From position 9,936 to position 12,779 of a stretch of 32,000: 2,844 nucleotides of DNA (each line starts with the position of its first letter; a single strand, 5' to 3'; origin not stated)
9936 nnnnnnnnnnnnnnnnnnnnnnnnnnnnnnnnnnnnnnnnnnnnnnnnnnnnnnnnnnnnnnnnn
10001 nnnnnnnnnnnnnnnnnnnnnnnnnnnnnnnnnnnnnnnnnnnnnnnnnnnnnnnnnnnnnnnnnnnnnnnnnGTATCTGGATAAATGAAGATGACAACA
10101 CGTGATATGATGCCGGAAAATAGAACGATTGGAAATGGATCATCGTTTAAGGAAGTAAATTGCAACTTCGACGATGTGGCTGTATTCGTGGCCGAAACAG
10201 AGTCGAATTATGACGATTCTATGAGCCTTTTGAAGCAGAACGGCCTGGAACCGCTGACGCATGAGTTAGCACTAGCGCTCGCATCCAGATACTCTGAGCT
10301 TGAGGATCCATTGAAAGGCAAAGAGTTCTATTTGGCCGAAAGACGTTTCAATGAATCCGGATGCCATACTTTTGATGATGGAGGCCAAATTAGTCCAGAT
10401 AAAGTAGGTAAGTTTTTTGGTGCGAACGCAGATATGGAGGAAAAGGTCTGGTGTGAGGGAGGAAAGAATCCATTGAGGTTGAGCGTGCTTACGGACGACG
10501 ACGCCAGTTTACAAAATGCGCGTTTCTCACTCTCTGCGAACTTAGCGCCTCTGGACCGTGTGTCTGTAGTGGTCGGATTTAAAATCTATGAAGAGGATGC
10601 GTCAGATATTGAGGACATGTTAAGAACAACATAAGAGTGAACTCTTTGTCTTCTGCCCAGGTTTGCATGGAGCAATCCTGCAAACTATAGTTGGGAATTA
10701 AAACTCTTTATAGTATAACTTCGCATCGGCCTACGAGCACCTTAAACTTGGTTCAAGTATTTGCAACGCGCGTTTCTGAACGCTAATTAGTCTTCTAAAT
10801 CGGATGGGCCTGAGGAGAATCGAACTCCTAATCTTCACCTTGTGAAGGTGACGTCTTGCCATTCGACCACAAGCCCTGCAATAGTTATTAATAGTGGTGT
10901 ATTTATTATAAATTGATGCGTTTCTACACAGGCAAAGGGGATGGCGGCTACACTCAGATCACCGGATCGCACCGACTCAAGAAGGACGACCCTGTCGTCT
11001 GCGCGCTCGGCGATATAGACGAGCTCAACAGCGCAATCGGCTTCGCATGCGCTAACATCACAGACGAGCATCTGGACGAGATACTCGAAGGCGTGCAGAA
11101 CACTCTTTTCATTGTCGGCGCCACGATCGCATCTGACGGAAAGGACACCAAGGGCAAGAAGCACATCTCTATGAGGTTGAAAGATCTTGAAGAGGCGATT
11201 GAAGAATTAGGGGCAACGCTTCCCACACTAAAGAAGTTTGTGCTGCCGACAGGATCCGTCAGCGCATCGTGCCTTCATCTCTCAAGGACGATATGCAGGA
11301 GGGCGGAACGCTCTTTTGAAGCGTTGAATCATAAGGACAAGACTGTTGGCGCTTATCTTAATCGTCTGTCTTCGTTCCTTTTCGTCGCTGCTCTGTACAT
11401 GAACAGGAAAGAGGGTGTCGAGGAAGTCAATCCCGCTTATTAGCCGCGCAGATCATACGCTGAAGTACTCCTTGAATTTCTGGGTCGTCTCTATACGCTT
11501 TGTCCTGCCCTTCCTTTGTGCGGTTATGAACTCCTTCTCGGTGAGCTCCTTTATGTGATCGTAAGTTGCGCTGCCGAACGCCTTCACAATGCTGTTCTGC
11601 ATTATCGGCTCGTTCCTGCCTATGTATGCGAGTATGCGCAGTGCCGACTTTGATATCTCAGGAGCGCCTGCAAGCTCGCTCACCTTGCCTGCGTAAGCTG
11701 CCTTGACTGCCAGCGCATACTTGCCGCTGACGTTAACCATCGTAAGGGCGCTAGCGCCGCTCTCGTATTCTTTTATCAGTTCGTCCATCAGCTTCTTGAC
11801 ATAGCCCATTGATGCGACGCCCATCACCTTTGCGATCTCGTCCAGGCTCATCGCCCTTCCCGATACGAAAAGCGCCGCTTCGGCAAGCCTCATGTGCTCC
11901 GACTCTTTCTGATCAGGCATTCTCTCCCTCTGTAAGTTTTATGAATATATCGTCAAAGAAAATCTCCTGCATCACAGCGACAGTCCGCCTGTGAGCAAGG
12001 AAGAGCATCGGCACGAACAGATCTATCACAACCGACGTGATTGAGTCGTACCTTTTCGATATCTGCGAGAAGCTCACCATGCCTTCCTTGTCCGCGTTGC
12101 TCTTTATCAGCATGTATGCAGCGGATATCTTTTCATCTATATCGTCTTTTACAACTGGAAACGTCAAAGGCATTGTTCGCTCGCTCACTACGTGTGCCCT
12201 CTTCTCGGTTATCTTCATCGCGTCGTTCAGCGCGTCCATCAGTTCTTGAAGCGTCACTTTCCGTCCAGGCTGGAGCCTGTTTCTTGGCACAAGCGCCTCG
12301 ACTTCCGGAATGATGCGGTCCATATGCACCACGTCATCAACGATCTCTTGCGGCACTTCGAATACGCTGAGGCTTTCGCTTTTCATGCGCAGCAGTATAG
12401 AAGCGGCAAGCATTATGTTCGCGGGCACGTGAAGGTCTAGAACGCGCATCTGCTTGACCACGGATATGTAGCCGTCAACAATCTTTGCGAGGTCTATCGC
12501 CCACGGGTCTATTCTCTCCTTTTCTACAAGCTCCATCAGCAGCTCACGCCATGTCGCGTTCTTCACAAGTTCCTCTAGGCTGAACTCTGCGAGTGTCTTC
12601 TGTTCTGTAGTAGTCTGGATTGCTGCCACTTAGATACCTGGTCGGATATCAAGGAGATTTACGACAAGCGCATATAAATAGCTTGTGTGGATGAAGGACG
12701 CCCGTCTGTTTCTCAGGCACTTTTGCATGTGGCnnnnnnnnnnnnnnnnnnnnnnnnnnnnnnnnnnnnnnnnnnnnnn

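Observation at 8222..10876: Colinear diverged repeat modules ending in copies of the tRNA-Val 3' end bracket orphan gene cassettes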

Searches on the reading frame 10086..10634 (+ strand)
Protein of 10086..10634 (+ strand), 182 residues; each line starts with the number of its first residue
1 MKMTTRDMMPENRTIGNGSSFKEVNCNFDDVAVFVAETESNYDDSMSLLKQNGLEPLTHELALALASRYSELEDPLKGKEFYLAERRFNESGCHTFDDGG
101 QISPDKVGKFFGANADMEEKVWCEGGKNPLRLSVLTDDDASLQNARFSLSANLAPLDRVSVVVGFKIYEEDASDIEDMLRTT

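Call 7: search_protein_families(library=pfam, proteins=[window:10086-10634:+], max_evalue=0.01)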
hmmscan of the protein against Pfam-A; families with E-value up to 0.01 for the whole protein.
window:10086-10634:+ (182 aa): 0 families

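Call 8: search_protein_families(library=phrogs, proteins=[window:10086-10634:+], max_evalue=0.01)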
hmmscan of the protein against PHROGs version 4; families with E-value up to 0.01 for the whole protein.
window:10086-10634:+ (182 aa): 0 families

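Call 25: find_related_loci(query=window:10086-10634:+, collection=viral_contigs, flank=10000)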
Query window:10086-10634:+ (182 aa) in viral_contigs; peptide patterns used: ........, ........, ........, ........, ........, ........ (x = any residue, [..] = any of these).
6 stretches matched a pattern, but none encodes a relative of the query by tblastn (E <= 1e-3).

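Call 35: find_encoding_contigs(protein=window:10086-10634:+, flank=10000, max_places=10)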
Protein window:10086-10634:+ (182 aa): no gene with exactly this product is on record in the collection.

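Call 67: find_homologous_proteins(query=window:10086-10634:+, max_evalue=0.01)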
Query window:10086-10634:+ (182 aa): 1 proteins with E <= 0.01 among 201 candidates.
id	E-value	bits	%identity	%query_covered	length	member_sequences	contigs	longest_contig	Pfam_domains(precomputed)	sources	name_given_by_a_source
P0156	6.3e-115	399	100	99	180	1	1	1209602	-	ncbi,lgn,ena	-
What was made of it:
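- Checked: Only P182 is a true orphan (call 67).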

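Call 68: find_encoding_contigs(protein=P0156, flank=10000, max_places=10)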
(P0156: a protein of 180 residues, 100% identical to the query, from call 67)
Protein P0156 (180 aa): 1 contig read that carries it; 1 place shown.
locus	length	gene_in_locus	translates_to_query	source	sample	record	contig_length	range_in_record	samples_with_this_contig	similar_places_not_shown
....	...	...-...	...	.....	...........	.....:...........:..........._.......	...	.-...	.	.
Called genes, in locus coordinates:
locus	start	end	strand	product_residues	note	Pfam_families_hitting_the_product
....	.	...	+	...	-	?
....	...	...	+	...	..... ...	-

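Call 75: search_protein_families(library=padloc, proteins=[window:10086-10634:+], max_evalue=0.01)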
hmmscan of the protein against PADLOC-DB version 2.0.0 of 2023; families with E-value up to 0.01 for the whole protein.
window:10086-10634:+ (182 aa): 0 families

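Call 76: search_protein_families(library=ncbifam, proteins=[window:10086-10634:+], max_evalue=0.01)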
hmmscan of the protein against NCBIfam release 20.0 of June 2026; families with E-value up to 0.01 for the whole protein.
window:10086-10634:+ (182 aa): 0 families

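Call 85: predict_structure(protein=window:10086-10634:+)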
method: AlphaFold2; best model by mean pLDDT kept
length: 182 residues; sequences in the alignment: 1
mean_pLDDT: 35.4   pTM: 0.27
mean pLDDT of the five models: 35.4, 34.1, 33.9, 30.4, 30.3
residues with pLDDT >= 90: 0; 70-90: 0; 50-70: 5; < 50: 177
segments of 3 or more residues with pLDDT < 50: 1-42, 51-182
pLDDT, mean of each block of 10 residues (from residue 1): 27 27 33 39 50 45 40 38 38 33 24 26 29 38 37 35 41 39 30
secondary structure, 60 per line:
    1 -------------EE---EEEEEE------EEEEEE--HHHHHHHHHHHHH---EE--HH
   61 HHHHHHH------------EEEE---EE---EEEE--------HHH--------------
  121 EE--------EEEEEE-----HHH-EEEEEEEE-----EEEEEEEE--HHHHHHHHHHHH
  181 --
elements in order: E19-24 E31-36 H39-51 H59-67 E80-83 E92-95 E131-136 E146-153 E159-166 H169-180
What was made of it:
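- Tried and rejected: AlphaFold of P182 was unusable (pLDDT 35, call 85).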

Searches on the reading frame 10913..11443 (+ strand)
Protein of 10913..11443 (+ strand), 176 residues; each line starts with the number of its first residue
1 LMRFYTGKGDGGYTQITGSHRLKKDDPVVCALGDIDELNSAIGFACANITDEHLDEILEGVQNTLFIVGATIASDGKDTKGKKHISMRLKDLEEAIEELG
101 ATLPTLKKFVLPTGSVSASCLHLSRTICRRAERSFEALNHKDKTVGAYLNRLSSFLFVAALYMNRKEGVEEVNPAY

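Call 7: search_protein_families(library=pfam, proteins=[window:10913-11443:+], max_evalue=0.01)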
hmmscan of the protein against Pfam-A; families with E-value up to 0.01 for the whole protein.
window:10913-11443:+ (176 aa): 1 family
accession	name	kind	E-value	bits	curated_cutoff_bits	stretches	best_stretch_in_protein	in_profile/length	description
PF01923.23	Cob_adeno_trans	-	2.8e-48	164.6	24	1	5-162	2-170/171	Cobalamin adenosyltransferase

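Call 12: find_related_loci(query=window:10913-11443:+, collection=genome_contigs, flank=10000)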
Query window:10913-11443:+ (176 aa) in genome_contigs; peptide patterns used: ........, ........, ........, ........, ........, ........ (x = any residue, [..] = any of these).
367 stretches matched a pattern; 1 encode a relative of the query (tblastn E <= 1e-3); 1 distinct loci.
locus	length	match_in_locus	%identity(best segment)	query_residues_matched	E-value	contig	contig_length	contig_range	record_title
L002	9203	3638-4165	73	1-176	1e-87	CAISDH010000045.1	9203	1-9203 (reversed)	uncultured Candidatus Micrarchaeota archaeon isolate A14_bin-2569 genome assembly, contig: bin-2569:45/57, whole genome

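Call 16: search_protein_families(library=pfam, proteins=[L002:1128-3059:+, L002:612-1118:+, L002:68-574:+, L002:2949-3248:-], max_evalue=0.01)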
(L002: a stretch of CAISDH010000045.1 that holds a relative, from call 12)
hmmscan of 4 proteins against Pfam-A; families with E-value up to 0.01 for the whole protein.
L002:1128-3059:+ (643 aa): 5 families
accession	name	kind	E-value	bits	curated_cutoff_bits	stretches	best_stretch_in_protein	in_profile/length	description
PF13307.12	Helicase_C_2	-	4e-38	131.6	25.3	1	456-615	4-168/170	Helicase C-terminal domain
PF06733.21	DEAD_2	-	3e-20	73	21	1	95-257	7-170/172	DEAD_2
PF06777.17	HBB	-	5.6e-10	39.6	30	1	333-438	84-188/190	Helical and beta-bridge domain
PF00270.35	DEAD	-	8.3e-06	26.1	26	1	49-109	9-70/167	DEAD/DEAH box helicase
PF04851.21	ResIII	-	1.1e-05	25.9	22.5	1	41-114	8-83/164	Type III restriction enzyme, res subunit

L002:612-1118:+ (168 aa): 3 families
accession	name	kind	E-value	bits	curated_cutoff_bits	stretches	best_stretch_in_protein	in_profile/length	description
PF21344.3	Zn_ribbon_LysW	-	0.00085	19.4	27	0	75-90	22-37/46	Alpha-aminoadipate carrier protein LysW-like, globular domain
PF08792.16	A2L_zn_ribbon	-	0.0012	18.9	22.9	0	75-92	4-21/33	A2L zinc ribbon domain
PF09723.15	Zn_ribbon_8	-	0.0096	16.4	34.4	0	120-135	20-36/41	Zinc ribbon domain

L002:68-574:+ (168 aa): 2 families
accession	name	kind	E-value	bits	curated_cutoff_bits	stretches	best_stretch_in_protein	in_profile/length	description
PF09394.16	Inhibitor_I42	-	1.3e-11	45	27.2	1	71-150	2-80/91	Chagasin family peptidase inhibitor I42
PF13332.12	Fil_haemagg_2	-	0.005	17.4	22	1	44-166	3-132/170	Hemagglutinin repeat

L002:2949-3248:- (99 aa): 0 families

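Call 27: find_related_loci(query=A1, collection=metagenome_contigs, flank=10000)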
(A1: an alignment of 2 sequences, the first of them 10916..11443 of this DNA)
Query A1 (175 aa) in metagenome_contigs; peptide patterns used: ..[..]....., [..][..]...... (x = any residue, [..] = any of these).
142 stretches matched a pattern; 5 encode a relative of the query (tblastn E <= 1e-3); 5 distinct loci.
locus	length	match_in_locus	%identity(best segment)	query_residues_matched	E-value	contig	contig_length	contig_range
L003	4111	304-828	74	1-175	1e-85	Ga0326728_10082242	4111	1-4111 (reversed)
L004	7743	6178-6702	74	1-175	7e-78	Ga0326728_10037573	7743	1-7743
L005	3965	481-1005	74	1-175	6e-78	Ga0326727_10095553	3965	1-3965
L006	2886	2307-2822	35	1-168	5e-30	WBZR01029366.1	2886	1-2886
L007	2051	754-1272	37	1-169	1e-28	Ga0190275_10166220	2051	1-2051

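Call 34: find_encoding_contigs(protein=window:10916-11443:+, flank=10000, max_places=10)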
Protein window:10916-11443:+ (175 aa): no gene with exactly this product is on record in the collection.

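Call 87: search_protein_families(library=pfam, proteins=[L004:5590-6042:-, L004:4939-5607:+, L004:4641-4895:+, L004:4041-4553:-, L004:2996-3529:-, L004:1107-2972:-], max_evalue=0.001)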
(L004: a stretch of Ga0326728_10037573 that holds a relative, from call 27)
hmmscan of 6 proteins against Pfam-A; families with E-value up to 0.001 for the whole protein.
L004:5590-6042:- (150 aa): 1 family
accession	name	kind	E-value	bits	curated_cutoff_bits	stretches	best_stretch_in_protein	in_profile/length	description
PF04463.17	2-thiour_desulf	-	1.1e-41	142.7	34.7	1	6-148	2-140/141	2-thiouracil desulfurase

L004:4939-5607:+ (222 aa): 0 families

L004:4641-4895:+ (84 aa): 0 families

L004:4041-4553:- (170 aa): 0 families

L004:2996-3529:- (177 aa): 1 family
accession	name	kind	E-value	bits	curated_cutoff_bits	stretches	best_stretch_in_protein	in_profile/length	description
PF01025.24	GrpE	-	1.7e-36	125.8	25.8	1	19-172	10-165/165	GrpE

L004:1107-2972:- (621 aa): 3 families
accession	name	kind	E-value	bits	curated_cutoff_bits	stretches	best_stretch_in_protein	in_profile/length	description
PF00012.26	HSP70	-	1.3e-216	720.9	20.6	2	83-580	102-599/599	Hsp70 protein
PF06723.19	MreB_Mbl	-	6.8e-18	65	27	1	100-353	79-317/327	MreB/Mbl protein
PF02782.22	FGGY_C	-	2.5e-05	24.6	27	1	288-357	127-196/198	FGGY family of carbohydrate kinases, C-terminal domain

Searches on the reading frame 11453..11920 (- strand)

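Call 7: search_protein_families(library=pfam, proteins=[window:11453-11920:-], max_evalue=0.01)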
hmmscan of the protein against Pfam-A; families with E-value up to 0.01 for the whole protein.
window:11453-11920:- (155 aa): 3 families
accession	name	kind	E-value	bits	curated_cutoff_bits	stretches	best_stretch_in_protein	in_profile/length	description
PF04079.22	SMC_ScpB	-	2.1e-30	105.9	27.4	1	13-154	3-150/160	Segregation and condensation complex subunit ScpB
PF22665.2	DUF6293_C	-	2e-05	25.4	27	1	113-148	58-93/101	DUF6293 C-terminal winged helix domain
PF18090.7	SoPB_HTH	-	0.0023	18.5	27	1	67-95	9-37/75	Centromere-binding protein HTH domain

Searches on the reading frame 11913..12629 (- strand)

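Call 7: search_protein_families(library=pfam, proteins=[window:11913-12629:-], max_evalue=0.01)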
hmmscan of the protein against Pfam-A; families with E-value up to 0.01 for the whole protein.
window:11913-12629:- (238 aa): 1 family
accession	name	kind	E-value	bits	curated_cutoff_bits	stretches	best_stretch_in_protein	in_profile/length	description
PF02616.19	SMC_ScpA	-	1.2e-14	55.3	24.6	2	34-95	1-63/232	Segregation and condensation protein ScpA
